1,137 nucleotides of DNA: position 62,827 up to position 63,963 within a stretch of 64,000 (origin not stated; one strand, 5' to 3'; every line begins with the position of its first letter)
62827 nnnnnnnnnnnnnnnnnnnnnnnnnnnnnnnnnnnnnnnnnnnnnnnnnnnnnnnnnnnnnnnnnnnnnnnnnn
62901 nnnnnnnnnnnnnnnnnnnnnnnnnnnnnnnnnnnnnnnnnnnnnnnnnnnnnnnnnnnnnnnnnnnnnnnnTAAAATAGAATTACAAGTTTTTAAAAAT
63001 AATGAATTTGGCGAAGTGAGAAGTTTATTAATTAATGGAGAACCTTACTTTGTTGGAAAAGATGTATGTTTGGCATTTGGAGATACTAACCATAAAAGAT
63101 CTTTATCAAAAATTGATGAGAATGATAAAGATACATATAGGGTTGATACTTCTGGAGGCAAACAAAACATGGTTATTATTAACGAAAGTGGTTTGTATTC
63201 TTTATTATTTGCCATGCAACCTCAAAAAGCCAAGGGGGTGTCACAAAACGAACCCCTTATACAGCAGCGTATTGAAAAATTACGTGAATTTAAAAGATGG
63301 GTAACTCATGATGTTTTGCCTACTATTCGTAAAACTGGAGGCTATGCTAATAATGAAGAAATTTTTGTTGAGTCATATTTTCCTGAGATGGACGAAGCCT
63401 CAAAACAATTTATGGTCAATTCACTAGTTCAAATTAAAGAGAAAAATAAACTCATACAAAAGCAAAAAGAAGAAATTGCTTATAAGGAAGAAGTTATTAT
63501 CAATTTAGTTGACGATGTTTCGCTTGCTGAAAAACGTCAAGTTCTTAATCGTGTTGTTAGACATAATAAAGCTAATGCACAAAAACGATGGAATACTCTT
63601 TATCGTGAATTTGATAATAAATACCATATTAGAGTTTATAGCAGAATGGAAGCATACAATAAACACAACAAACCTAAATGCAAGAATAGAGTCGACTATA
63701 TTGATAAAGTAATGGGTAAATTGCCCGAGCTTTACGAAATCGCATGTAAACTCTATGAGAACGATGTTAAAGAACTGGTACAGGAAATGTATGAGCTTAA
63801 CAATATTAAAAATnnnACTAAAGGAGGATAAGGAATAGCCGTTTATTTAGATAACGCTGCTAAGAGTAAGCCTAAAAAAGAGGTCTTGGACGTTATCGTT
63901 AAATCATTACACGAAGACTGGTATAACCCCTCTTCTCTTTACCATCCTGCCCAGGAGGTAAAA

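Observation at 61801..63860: Three or four consecutive genes whose only plausible initiation codon is ATA, placed 6-8 nt after a strong AAGGAGG RBS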

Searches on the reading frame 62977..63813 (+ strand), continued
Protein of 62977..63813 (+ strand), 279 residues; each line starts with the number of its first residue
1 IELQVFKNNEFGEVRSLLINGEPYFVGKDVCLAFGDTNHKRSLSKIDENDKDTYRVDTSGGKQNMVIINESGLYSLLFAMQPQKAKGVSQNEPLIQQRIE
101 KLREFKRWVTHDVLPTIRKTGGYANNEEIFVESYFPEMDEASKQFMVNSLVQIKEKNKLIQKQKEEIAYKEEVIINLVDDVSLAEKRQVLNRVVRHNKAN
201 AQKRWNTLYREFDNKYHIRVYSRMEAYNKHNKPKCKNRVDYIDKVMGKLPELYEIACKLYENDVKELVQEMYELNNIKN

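Call 56: find_encoding_contigs(protein=P0012, flank=6000, max_places=2)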
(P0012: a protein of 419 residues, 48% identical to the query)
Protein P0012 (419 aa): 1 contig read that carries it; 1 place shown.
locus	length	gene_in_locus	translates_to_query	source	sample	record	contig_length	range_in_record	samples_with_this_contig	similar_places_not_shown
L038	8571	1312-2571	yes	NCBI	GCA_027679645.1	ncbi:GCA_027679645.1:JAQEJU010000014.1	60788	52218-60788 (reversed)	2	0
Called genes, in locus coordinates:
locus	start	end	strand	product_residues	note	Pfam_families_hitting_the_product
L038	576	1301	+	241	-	-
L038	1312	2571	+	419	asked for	PF00266:Aminotran_5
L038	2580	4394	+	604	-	-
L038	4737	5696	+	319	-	-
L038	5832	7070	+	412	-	PF27386:YonJ_N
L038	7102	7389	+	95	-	PF00216:Bac_DNA_binding, PF18291:HU-HIG, PF18289:HU-CCDC81_euk_2 (weak)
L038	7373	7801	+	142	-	-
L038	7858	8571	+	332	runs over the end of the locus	PF27269:YonG_N, PF27316:YonG_C (weak)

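Call 58: find_related_loci(query=A2, collection=metagenome_contigs, flank=2500)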
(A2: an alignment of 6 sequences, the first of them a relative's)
Query A2 (377 aa) in metagenome_contigs; peptide patterns used: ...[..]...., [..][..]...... (x = any residue, [..] = any of these).
138 stretches matched a pattern; 22 encode a relative of the query (tblastn E <= 1e-3); 22 distinct loci.
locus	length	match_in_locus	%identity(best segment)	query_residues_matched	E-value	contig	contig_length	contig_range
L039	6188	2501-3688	50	1-375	7e-124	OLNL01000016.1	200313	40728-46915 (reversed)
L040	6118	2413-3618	49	1-373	9e-116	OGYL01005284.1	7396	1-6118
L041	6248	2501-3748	49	1-373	1e-114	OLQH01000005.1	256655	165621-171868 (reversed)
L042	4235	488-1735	48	1-373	2e-110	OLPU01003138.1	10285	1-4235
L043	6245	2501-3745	48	1-373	2e-109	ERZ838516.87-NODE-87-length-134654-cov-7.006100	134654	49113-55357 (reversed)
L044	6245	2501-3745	48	1-373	2e-109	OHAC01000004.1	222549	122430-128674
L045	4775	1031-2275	48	1-373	2e-109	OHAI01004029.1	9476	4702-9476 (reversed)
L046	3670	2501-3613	38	3-365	5e-69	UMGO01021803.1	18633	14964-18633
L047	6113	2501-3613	37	3-365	7e-68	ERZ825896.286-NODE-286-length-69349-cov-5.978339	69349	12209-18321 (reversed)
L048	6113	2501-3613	37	3-365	1e-67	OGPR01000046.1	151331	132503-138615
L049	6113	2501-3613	38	3-355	2e-58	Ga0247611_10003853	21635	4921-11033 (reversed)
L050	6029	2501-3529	32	3-344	2e-47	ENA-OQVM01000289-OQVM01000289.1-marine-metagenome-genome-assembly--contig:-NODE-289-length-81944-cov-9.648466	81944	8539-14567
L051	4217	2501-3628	31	4-367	1e-47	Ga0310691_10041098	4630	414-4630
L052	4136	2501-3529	32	3-344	4e-47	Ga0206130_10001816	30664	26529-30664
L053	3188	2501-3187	37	3-232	3e-40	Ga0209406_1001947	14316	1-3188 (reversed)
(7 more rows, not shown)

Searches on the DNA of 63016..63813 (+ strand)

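Call 60: search_rna_families(sources=[L001, L002, L006], threshold=gathering)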
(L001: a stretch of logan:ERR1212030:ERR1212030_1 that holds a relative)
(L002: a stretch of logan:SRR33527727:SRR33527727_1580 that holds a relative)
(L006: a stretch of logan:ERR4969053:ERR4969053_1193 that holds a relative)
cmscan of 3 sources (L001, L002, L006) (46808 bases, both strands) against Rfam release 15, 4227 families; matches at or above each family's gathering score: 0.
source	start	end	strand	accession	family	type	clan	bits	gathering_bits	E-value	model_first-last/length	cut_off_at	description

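Call 61: search_rna_families(source=L001, start=13600, end=14200, threshold=evalue, max_evalue=1)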
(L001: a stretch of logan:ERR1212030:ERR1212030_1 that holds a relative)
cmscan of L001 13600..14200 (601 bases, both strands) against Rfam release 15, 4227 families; matches with E-value up to 1: 1.
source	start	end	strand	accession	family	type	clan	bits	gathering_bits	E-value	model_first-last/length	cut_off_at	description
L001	13749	14063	+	RF00028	Intron_gpI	Intron;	-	29.8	50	1.1e-05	1-253/253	no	Group I catalytic intron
